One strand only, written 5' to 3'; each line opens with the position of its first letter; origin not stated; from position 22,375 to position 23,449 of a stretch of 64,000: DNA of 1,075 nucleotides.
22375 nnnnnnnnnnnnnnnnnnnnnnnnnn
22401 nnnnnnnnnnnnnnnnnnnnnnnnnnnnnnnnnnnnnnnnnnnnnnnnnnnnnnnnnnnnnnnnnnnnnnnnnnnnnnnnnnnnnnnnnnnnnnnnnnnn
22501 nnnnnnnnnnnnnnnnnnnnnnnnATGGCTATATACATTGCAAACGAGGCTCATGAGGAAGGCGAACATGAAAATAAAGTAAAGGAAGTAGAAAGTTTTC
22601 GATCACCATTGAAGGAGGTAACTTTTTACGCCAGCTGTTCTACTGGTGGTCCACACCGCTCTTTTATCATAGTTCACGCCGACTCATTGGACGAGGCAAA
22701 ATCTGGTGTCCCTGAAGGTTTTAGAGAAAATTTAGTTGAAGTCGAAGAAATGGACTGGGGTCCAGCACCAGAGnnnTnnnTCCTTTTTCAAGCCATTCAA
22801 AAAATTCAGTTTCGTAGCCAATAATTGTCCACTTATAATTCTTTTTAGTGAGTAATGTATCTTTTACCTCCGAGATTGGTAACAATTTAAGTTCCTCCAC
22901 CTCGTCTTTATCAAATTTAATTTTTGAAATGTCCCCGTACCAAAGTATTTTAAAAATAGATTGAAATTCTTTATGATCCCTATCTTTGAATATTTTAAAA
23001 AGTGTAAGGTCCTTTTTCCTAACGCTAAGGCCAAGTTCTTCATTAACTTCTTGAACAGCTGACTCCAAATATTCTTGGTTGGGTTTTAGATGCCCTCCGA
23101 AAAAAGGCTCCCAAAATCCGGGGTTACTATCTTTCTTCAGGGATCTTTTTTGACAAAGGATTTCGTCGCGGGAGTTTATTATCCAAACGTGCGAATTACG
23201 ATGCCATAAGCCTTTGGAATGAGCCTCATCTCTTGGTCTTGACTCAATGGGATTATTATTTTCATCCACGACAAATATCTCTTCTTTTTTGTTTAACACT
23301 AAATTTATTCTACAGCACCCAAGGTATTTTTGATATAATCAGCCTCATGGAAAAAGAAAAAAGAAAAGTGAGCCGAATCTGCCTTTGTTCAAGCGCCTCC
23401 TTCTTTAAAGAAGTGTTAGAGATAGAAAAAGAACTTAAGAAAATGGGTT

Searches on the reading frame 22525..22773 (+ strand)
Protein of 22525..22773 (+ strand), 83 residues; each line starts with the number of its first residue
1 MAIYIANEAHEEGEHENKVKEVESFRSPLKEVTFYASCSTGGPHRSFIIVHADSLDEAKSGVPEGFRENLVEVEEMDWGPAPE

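Call 3: search_protein_families(library=pfam, proteins=[window:22525-22773:+], max_evalue=0.01)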
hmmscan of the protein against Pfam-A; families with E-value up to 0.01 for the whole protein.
window:22525-22773:+ (83 aa): 0 families

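Call 6: search_protein_families(library=ncbifam, proteins=[window:22525-22773:+], max_evalue=0.001)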
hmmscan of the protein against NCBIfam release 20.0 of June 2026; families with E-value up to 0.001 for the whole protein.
window:22525-22773:+ (83 aa): 0 families

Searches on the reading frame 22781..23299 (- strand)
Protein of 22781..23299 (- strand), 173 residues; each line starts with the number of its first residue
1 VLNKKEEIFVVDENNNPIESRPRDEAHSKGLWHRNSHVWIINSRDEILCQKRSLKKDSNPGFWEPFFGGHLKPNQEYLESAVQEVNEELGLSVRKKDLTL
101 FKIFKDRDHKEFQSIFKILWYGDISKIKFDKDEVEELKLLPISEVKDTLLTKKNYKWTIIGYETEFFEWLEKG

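Call 3: search_protein_families(library=pfam, proteins=[window:22781-23299:-], max_evalue=0.01)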
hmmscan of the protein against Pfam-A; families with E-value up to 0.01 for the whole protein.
window:22781-23299:- (173 aa): 2 families
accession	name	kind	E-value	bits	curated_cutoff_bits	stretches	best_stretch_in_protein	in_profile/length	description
PF00293.34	NUDIX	-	3.8e-14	53.3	21.1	1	33-157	3-130/134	NUDIX domain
PF14815.12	NUDIX_4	-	0.002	18.3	35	1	38-95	2-55/113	NUDIX domain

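Call 6: search_protein_families(library=ncbifam, proteins=[window:22781-23299:-], max_evalue=0.001)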
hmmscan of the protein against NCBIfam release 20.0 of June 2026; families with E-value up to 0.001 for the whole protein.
window:22781-23299:- (173 aa): 8 families
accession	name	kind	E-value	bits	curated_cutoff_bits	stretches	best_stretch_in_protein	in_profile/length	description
NF002995.0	PRK03759.1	equivalog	1.7e-16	60.4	127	1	3-150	4-155/185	isopentenyl-diphosphate Delta-isomerase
NF011922.0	PRK15393.1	equivalog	8e-16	58.2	152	1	4-145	9-147/182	NUDIX hydrolase YfcD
NF041653.1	Nud_hyd_Meth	equivalog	2e-11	44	300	1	10-151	4-144/170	Nudix hydrolase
TIGR02150.1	IPP_isom_1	equivalog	2.2e-10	40.6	105.8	1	9-148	2-143/159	isopentenyl-diphosphate delta-isomerase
NF006530.0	PRK08999.1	equivalog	4.8e-06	25.8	245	1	40-100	13-71/315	Nudix family hydrolase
NF006961.0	PRK09438.1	equivalog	4.6e-05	22.9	103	1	54-109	25-79/151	dihydroneopterin triphosphate diphosphatase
NF007834.0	PRK10546.1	equivalog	6.5e-05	22.8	156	1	40-94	10-62/135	pyrimidine (deoxy)nucleoside triphosphate diphosphatase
NF041652.1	Nud_hyd_Dein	equivalog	0.00013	22.3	200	0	32-125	12-103/152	Nudix hydrolase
